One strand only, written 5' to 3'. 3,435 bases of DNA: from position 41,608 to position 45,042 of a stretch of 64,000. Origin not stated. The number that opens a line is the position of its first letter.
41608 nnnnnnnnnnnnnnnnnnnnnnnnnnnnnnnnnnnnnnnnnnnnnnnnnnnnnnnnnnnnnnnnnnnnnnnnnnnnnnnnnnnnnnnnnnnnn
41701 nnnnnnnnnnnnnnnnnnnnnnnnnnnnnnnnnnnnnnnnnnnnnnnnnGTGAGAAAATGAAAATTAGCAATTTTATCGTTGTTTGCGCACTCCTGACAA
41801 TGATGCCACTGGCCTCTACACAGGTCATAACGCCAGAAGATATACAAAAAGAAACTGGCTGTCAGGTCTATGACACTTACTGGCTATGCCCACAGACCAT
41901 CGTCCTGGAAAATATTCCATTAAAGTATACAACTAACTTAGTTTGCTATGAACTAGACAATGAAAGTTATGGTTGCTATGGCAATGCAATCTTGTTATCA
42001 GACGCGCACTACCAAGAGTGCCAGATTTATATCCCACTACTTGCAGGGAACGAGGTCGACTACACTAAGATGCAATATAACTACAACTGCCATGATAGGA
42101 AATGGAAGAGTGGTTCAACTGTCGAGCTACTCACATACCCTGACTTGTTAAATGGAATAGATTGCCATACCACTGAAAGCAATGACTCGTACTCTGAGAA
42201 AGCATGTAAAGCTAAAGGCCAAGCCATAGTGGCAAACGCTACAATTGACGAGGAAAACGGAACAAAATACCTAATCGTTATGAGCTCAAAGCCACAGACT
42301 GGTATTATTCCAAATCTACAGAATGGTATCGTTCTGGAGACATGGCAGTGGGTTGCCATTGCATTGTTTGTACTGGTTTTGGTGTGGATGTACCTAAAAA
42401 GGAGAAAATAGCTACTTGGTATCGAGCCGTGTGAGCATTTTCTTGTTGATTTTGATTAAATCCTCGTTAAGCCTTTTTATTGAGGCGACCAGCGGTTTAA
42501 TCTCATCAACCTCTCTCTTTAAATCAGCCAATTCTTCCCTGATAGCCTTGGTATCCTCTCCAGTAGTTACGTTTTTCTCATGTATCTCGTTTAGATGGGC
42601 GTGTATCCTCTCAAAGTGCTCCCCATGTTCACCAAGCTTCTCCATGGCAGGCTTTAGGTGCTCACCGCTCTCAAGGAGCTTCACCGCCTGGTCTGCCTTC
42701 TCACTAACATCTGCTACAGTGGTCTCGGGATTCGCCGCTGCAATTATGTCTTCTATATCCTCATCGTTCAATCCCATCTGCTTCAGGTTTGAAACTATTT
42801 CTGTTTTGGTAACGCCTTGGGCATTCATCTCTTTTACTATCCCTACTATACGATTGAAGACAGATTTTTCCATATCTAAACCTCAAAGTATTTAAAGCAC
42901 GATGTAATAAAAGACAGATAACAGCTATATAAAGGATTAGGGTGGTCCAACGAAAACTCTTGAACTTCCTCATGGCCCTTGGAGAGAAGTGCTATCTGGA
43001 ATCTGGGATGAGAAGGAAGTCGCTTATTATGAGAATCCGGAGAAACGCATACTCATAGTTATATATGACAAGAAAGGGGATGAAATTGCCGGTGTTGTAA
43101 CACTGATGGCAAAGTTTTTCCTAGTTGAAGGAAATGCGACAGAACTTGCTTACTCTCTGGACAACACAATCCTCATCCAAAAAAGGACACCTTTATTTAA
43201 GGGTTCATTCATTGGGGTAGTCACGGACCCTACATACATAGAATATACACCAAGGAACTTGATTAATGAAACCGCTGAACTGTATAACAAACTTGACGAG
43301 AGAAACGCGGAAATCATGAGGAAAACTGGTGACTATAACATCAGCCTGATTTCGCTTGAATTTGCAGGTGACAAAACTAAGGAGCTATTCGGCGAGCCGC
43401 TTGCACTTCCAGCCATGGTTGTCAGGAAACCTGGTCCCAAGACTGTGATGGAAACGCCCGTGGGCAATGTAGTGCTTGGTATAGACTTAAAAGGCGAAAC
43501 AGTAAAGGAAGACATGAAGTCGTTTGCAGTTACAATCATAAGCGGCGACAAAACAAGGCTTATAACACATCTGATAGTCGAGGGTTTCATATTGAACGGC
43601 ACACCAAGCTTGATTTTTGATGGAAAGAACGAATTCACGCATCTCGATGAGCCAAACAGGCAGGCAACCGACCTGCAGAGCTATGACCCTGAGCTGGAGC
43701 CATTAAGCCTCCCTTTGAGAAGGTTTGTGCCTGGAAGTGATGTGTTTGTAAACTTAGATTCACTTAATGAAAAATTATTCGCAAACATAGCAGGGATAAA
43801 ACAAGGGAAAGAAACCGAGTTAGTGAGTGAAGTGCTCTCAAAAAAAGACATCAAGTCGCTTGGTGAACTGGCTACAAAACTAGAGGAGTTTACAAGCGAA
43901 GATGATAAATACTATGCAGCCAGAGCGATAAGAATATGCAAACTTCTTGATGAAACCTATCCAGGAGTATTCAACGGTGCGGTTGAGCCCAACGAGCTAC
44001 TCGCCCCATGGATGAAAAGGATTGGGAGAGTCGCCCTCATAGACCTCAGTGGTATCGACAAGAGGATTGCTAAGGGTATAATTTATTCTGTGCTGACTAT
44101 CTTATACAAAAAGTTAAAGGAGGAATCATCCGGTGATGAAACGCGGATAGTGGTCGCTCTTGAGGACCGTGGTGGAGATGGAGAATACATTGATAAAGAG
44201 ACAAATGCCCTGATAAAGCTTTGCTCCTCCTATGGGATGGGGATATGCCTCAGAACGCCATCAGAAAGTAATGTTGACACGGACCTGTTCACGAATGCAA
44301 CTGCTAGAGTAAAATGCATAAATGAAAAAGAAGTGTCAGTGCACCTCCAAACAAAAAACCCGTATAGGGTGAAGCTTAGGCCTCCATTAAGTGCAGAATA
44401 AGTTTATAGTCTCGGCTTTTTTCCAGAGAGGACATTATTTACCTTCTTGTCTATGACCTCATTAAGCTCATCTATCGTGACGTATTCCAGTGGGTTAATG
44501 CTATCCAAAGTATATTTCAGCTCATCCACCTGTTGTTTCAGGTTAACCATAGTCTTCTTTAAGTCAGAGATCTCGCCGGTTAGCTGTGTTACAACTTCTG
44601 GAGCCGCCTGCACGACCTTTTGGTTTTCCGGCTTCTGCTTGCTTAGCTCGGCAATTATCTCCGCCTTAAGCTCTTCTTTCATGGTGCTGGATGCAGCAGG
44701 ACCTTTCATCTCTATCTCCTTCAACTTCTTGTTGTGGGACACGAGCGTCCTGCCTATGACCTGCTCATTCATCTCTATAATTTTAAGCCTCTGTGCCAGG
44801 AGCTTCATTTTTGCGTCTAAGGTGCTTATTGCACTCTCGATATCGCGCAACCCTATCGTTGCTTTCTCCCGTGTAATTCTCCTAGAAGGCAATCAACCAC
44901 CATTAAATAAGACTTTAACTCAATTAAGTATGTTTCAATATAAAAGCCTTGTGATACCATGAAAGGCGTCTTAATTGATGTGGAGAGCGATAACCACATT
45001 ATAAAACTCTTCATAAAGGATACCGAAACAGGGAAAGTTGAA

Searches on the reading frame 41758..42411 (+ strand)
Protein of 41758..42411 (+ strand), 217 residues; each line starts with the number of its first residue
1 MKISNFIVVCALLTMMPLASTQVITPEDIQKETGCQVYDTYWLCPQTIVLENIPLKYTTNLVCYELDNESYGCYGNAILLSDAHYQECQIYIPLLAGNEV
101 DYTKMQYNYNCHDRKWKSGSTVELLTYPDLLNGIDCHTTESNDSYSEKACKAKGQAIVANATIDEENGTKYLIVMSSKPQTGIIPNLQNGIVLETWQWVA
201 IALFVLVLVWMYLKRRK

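Call 5: search_protein_families(library=pfam, proteins=[window:41758-42411:+], max_evalue=1)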
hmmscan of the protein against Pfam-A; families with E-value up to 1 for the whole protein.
window:41758-42411:+ (217 aa): 2 families
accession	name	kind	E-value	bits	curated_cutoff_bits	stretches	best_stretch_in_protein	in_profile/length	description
PF04059.18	RRM_2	-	0.009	16.7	25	1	47-89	3-44/97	RNA recognition motif 2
PF17961.7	Big_8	-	0.21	12.2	22.9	1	101-169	6-68/103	Bacterial Ig domain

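Call 34: search_protein_families(library=ncbifam, proteins=[window:41758-42411:+], max_evalue=0.1)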
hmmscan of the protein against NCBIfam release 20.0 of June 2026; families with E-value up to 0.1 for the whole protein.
window:41758-42411:+ (217 aa): 0 families

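Call 88: search_protein_families(library=ncbifam, proteins=[window:41758-42411:+], max_evalue=0.1)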
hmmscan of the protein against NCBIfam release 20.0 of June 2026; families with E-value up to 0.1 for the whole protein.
window:41758-42411:+ (217 aa): 0 families

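Call 89: search_protein_families(library=phrogs, proteins=[window:41758-42411:+], max_evalue=0.1)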
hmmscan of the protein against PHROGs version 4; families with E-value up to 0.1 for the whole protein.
window:41758-42411:+ (217 aa): 0 families

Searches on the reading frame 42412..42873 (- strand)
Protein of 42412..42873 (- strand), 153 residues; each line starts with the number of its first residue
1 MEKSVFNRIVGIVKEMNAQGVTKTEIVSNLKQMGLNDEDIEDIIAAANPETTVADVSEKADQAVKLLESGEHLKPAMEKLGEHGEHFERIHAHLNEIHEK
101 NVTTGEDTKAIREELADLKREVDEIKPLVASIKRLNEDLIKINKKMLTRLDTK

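Call 7: search_protein_families(library=pfam, proteins=[window:42412-42873:-], max_evalue=0.01)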
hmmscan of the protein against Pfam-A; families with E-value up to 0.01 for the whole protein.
window:42412-42873:- (153 aa): 1 family
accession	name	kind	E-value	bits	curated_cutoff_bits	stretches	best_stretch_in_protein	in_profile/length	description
PF21672.2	COMM_HN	-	0.0098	16.8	23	0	4-44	60-100/103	COMMD2-7/10, HN domain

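Call 34: search_protein_families(library=ncbifam, proteins=[window:42412-42873:-], max_evalue=0.1)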
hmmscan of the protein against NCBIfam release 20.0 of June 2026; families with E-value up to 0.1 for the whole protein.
window:42412-42873:- (153 aa): 12 families
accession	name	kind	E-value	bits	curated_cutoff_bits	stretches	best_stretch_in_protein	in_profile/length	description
NF047516.1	LA_3659_fam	equivalog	0.0008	19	36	1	58-146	61-143/221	LA_3659 family protein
NF047514.1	SpiroCoCo_N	equivalog_domain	0.0008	19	75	1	58-146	61-143/221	SpiroCoCo family coiled-coil protein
NF003409.0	PRK04778.1-3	equivalog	0.0012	17.7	562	1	57-142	90-176/570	septation ring formation regulator EzrA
TIGR03545.1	TIGR03545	subfamily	0.0012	17.5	173.35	1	22-151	133-254/556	TIGR03545 family protein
NF041751.2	sbcc_Staph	equivalog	0.0027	15.7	920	1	14-145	321-453/1007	exonuclease subunit SbcC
TIGR02044.1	CueR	equivalog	0.0031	17.6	147.4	0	15-68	38-92/127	Cu(I)-responsive transcriptional regulator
NF003034.1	PRK03918.1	equivalog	0.0031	15.6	700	1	28-138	179-291/878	DNA double-strand break repair ATPase Rad50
NF004208.0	PRK05658.1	equivalog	0.004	16.2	555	1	5-146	162-299/631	RNA polymerase sigma factor RpoD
TIGR04211.1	SH3_and_anchor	equivalog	0.0042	16.7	65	1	56-126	89-159/198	TIGR04211 family SH3 domain-containing protein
NF045487.1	ASRP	equivalog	0.0073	15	300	1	55-144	377-467/593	archaea-specific SMC-related protein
TIGR04383.1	acidic_w_LPXTA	equivalog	0.009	15.3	50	1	14-147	66-199/320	processed acidic surface protein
NF047515.1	SpiroCoCo_C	equivalog_domain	0.016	14.3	125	1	50-146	134-227/313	SpiroCoCo family coiled-coil protein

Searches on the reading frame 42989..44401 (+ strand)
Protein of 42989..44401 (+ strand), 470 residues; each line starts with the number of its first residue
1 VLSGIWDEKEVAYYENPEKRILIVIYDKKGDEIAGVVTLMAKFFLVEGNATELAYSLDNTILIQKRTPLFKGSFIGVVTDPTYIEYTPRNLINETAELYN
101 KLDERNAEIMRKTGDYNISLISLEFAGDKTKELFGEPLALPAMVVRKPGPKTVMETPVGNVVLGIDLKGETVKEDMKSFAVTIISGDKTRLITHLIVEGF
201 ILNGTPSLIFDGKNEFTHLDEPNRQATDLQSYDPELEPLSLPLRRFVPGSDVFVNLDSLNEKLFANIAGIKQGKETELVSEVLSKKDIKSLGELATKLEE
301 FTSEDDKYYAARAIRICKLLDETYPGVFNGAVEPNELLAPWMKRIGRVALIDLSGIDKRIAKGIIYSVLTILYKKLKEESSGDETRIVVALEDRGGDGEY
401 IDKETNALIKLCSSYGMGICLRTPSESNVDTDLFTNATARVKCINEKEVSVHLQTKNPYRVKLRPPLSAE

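Call 7: search_protein_families(library=pfam, proteins=[window:42989-44401:+], max_evalue=0.01)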
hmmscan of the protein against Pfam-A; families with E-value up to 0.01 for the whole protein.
window:42989-44401:+ (470 aa): 1 family
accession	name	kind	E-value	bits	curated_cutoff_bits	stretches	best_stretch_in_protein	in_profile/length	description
PF01935.23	DUF87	-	0.00034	21.2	23.2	1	194-367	41-214/220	Helicase HerA, central domain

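Call 33: search_solved_structures(query=window:42989-44401:+, max_evalue=1)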
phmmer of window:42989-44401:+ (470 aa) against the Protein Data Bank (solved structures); distinct sequences matched with E-value up to 1: 1.
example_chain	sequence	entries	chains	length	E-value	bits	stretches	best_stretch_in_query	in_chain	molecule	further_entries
8wiv_A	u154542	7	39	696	0.77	12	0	335-435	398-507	Helicase HerA central domain-containing protein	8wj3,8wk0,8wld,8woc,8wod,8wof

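Call 34: search_protein_families(library=ncbifam, proteins=[window:42989-44401:+], max_evalue=0.1)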
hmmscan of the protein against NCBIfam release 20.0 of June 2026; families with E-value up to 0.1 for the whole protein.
window:42989-44401:+ (470 aa): 1 family
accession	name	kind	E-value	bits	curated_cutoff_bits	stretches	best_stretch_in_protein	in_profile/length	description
NF041017.1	DNA_import_CedB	equivalog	0.0078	14.9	700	1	282-392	379-479/590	DNA import protein CedB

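Call 36: find_homologous_proteins(query=window:42989-44398:+, max_evalue=0.001)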
Query window:42989-44398:+ (470 aa): 10 proteins with E <= 0.001 among 8000 candidates.
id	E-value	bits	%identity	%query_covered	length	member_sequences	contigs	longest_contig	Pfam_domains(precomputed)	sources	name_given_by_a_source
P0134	0.0e+0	1039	100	100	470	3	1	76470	-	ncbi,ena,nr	ncbi:MAG: hypothetical protein J7L23_03360 [Candidatus Diapherotrites archaeon]|nr:hypothetical prot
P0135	1.7e-215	734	74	92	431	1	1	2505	PF01935.24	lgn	-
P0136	8.7e-214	729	75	92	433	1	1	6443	PF01935.24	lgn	-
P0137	3.4e-163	562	52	100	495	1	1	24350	-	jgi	jgi:hypothetical protein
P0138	5.4e-146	505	49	95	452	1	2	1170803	-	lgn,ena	-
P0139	1.6e-139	484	54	83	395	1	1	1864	-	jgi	jgi:hypothetical protein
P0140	1.3e-130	455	45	100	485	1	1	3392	-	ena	-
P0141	3.6e-127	443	53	79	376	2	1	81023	-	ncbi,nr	ncbi:hypothetical protein K8R43_04125 [archaeon]|nr:hypothetical protein [archaeon]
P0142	1.9e-116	408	41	100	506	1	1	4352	-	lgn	-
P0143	4.3e-112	394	40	95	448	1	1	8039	-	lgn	-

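Call 40: search_solved_structures(query=A6, max_evalue=1)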
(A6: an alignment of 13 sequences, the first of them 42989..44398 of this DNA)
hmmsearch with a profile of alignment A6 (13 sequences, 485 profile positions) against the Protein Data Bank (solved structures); distinct sequences matched with E-value up to 1: 1.
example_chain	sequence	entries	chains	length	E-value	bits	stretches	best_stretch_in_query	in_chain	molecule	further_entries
8wiv_A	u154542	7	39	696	0.0024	19.8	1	345-451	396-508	Helicase HerA central domain-containing protein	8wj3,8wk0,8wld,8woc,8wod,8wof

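Call 46: predict_structure(alignment_id=A5)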
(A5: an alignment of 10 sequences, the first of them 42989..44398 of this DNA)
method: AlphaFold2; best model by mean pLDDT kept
length: 470 residues; sequences in the alignment: 10
mean_pLDDT: 63.4   pTM: 0.51
mean pLDDT of the five models: 63.4, 61.2, 47.2, 42.9, 40.8
residues with pLDDT >= 90: 9; 70-90: 174; 50-70: 162; < 50: 125
segments of 3 or more residues with pLDDT < 50: 1-12, 67-70, 123-127, 132-177, 199-204, 219-241, 339-346, 380-384, 394-400, 466-470
pLDDT, mean of each block of 10 residues (from residue 1): 32 53 58 64 71 67 54 69 68 76 80 66 49 42 35 39 38 51 78 62 54 57 41 35 69 82 82 87 82 89 85 90 83 59 52 77 78 62 53 48 59 67 75 70 75 66 48
secondary structure, 60 per line:
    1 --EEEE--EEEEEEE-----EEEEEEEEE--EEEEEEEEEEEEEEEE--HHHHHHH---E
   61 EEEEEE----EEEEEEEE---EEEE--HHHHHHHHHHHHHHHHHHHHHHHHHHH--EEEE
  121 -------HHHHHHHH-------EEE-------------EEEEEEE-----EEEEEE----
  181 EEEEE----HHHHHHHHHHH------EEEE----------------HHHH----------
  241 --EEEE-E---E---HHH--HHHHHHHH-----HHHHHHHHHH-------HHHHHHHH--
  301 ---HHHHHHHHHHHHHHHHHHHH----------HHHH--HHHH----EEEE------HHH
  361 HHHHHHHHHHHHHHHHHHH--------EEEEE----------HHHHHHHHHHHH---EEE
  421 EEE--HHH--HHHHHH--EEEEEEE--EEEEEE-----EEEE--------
elements in order: E3-6 E9-15 E21-29 E32-47 H50-56 E60-66 E71-78 E82-85 H88-114 E117-120 H128-135 E143-145 E159-165 E171-176 E181-185 H190-200 E207-210 H227-230 E243-246 H261-268 H274-283 H291-298 H304-323 H334-337 H340-343 E348-351 H358-379 E388-392 H403-414 E418-423 H431-436 E439-445 E448-453 E459-462

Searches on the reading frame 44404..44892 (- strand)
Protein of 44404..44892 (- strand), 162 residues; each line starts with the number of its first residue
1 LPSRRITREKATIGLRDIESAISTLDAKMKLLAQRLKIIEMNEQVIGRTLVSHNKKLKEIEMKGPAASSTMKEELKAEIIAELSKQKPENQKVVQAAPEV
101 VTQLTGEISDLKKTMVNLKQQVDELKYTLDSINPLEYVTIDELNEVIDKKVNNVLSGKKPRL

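Call 34: search_protein_families(library=ncbifam, proteins=[window:44404-44892:-], max_evalue=0.1)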
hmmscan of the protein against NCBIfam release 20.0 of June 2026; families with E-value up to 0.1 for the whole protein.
window:44404-44892:- (162 aa): 10 families
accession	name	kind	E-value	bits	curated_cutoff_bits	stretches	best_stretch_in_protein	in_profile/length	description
NF052320.1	Cbp1_fam_LP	subfamily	0.0016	18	90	1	15-129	60-174/286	Cbp1 family collagen-binding glycoprotein adhesin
NF033930.1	pneumo_PspA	exception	0.0019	17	850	1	19-153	121-250/659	pneumococcal surface protein A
TIGR00833.1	actII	subfamily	0.0032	15.8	874.7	1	14-136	499-620/910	MMPL family RND transporter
TIGR02168.1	SMC_prok_B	equivalog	0.0034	15.2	567.35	1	15-130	290-403/1181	chromosome segregation protein SMC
NF033885.1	conj_TraP_IncI1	equivalog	0.012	15.3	135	1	64-133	73-141/217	conjugal transfer protein TraP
NF040878.1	SE1561_fam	subfamily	0.017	15.1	40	1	113-147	3-36/46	SE1561 family protein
TIGR04274.1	hypoxanDNAglyco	equivalog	0.021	15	80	0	79-138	70-129/150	DNA-deoxyinosine glycosylase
TIGR04523.1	Mplasa_alph_rch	subfamily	0.022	12.7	270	1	17-154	528-664/745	helix-rich protein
NF045487.1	ASRP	equivalog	0.033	12.8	300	1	14-136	119-240/593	archaea-specific SMC-related protein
NF040697.1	VPA1267_fam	equivalog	0.051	13.7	90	0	81-136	75-134/143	VPA1267 family protein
